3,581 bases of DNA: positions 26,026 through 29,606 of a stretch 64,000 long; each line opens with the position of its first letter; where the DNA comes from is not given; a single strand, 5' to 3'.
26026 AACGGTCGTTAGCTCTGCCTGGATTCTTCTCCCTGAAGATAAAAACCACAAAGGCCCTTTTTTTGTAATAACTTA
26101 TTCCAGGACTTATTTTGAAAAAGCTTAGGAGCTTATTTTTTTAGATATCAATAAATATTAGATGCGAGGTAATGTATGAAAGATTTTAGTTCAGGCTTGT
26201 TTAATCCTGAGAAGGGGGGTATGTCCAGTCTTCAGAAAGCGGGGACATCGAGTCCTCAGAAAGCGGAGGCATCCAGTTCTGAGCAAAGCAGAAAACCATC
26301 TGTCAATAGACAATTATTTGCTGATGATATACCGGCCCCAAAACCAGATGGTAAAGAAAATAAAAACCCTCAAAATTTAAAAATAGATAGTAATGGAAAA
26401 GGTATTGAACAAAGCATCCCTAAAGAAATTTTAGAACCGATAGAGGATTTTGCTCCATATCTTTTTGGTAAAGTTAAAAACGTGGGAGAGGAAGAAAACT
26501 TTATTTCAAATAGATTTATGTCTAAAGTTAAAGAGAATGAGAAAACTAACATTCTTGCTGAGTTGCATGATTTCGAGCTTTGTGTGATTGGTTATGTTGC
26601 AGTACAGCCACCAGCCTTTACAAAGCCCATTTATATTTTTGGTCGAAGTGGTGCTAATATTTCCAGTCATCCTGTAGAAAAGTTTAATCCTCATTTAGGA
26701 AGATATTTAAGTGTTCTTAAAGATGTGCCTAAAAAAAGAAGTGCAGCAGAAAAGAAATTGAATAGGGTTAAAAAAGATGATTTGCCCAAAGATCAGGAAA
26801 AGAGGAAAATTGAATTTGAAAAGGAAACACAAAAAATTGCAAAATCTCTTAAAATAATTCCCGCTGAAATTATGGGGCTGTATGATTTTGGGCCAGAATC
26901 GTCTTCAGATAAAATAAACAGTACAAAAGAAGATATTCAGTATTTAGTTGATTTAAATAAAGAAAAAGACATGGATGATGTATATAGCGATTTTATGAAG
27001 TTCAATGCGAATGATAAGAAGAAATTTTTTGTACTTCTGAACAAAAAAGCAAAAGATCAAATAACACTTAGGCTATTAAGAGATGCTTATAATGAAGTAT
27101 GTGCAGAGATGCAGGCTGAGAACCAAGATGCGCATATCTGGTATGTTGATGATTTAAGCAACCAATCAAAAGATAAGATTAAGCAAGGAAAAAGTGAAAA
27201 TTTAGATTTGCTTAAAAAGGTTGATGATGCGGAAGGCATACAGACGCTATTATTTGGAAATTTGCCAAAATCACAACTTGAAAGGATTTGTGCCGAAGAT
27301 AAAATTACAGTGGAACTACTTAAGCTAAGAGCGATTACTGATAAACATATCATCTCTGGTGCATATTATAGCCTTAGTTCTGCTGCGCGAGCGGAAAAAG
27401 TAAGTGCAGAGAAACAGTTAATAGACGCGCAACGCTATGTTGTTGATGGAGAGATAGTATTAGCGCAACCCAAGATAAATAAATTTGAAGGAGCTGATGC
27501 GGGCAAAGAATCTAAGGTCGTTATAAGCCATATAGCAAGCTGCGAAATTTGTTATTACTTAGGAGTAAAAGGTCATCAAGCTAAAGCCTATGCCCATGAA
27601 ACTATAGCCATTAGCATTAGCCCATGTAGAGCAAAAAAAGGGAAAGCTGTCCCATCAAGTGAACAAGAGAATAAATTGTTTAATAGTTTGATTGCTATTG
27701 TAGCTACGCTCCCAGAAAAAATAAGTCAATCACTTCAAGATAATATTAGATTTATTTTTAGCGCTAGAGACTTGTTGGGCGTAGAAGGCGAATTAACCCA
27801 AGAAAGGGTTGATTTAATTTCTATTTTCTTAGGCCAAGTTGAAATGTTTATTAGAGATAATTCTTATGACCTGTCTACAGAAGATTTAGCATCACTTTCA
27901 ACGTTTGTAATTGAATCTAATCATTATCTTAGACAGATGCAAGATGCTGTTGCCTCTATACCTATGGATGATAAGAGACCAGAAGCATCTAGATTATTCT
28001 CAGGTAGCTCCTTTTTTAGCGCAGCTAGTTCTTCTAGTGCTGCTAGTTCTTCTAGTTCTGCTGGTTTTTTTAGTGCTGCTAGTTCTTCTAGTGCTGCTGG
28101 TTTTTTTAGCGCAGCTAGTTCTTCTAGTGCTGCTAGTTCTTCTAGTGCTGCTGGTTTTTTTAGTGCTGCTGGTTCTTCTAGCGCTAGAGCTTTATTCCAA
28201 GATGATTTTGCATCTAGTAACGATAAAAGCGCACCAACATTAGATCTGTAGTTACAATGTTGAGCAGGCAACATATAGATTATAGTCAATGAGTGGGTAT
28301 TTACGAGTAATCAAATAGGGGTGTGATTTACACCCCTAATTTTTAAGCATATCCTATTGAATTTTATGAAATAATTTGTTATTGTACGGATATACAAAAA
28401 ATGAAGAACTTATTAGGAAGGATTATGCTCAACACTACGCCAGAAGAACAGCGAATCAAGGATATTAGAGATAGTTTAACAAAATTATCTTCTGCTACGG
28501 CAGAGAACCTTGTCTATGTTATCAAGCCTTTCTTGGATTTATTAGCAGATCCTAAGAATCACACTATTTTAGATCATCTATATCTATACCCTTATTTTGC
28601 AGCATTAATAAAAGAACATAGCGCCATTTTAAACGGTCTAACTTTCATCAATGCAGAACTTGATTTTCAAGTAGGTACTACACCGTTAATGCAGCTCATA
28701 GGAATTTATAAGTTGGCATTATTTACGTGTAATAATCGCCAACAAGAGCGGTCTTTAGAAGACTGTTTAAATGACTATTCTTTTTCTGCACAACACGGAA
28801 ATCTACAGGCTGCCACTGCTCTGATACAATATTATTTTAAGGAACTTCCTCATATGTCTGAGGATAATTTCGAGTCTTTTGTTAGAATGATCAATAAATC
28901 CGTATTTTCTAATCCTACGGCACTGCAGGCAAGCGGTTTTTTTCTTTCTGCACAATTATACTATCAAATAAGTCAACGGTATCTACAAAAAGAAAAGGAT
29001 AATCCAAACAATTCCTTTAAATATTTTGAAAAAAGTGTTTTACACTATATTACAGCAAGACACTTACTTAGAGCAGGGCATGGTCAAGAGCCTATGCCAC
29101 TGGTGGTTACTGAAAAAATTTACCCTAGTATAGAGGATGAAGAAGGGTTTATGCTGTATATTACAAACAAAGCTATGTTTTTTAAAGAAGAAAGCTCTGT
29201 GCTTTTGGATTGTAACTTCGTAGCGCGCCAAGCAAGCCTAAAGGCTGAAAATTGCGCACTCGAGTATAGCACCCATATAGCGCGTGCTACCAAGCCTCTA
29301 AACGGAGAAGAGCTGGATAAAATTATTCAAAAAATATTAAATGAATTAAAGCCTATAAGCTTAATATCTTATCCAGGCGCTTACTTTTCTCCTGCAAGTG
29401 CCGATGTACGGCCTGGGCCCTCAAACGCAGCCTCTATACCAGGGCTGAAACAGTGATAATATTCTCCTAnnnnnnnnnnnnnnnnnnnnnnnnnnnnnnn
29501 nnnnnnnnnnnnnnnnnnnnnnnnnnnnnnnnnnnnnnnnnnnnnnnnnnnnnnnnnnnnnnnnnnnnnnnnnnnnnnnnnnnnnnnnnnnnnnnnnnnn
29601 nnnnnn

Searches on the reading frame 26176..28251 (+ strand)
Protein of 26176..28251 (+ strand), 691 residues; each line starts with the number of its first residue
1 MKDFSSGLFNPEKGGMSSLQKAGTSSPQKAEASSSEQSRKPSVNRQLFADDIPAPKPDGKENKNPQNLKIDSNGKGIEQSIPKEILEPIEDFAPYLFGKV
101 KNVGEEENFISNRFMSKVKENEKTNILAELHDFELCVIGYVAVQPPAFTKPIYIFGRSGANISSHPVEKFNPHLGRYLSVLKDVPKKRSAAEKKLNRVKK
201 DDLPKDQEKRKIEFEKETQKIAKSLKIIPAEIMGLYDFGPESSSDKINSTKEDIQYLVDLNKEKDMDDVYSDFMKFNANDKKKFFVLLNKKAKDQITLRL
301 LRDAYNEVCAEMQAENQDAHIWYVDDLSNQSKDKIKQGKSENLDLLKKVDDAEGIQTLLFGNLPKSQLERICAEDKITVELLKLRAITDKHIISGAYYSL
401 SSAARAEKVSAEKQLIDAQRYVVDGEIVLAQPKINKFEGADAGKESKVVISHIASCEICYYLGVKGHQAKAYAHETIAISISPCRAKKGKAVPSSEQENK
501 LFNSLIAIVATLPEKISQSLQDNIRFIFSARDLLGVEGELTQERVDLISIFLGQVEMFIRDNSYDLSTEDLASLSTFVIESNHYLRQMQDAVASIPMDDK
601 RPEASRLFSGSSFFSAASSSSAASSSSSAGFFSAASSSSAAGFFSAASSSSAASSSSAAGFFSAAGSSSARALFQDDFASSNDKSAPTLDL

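Call 4: search_protein_families(library=ncbifam, proteins=[window:26176-28251:+], max_evalue=0.1)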
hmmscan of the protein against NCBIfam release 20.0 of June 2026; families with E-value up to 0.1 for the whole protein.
window:26176-28251:+ (691 aa): 0 families

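Call 14: search_protein_families(library=pfam, proteins=[window:26176-28251:+], max_evalue=10)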
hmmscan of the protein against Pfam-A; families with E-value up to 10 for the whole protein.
window:26176-28251:+ (691 aa): 1 family
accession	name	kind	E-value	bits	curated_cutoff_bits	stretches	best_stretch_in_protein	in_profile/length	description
PF23135.2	TRI4_N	-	0.22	12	27.8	1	250-291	18-59/61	TRI4 N-terminal domain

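Call 23: search_protein_families(library=padloc, proteins=[window:26176-28251:+], max_evalue=10)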
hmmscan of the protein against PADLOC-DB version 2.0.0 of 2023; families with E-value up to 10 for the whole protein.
window:26176-28251:+ (691 aa): 0 families

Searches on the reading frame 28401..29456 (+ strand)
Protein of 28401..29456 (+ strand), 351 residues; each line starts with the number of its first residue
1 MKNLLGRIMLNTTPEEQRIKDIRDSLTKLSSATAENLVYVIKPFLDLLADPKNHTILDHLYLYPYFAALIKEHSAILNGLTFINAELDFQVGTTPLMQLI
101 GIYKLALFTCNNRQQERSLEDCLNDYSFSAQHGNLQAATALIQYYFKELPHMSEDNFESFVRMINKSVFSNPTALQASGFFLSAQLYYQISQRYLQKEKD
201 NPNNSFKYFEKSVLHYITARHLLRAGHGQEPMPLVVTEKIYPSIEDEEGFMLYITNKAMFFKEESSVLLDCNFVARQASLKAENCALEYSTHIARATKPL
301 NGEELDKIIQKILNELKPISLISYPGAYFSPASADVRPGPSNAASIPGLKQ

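Call 4: search_protein_families(library=ncbifam, proteins=[window:28401-29456:+], max_evalue=0.1)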
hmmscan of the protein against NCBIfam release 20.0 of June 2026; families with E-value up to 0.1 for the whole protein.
window:28401-29456:+ (351 aa): 0 families

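Call 14: search_protein_families(library=pfam, proteins=[window:28401-29456:+], max_evalue=10)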
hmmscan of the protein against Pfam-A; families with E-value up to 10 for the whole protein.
window:28401-29456:+ (351 aa): 1 family
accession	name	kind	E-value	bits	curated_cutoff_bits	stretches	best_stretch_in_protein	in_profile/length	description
PF20276.3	CTD1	-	0.0081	16.2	25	1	117-219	98-205/243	C-terminal domain 1 of the ABC-three component (ABC-3C) systems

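Call 23: search_protein_families(library=padloc, proteins=[window:28401-29456:+], max_evalue=10)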
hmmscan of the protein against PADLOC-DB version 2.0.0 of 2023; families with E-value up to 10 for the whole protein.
window:28401-29456:+ (351 aa): 0 families
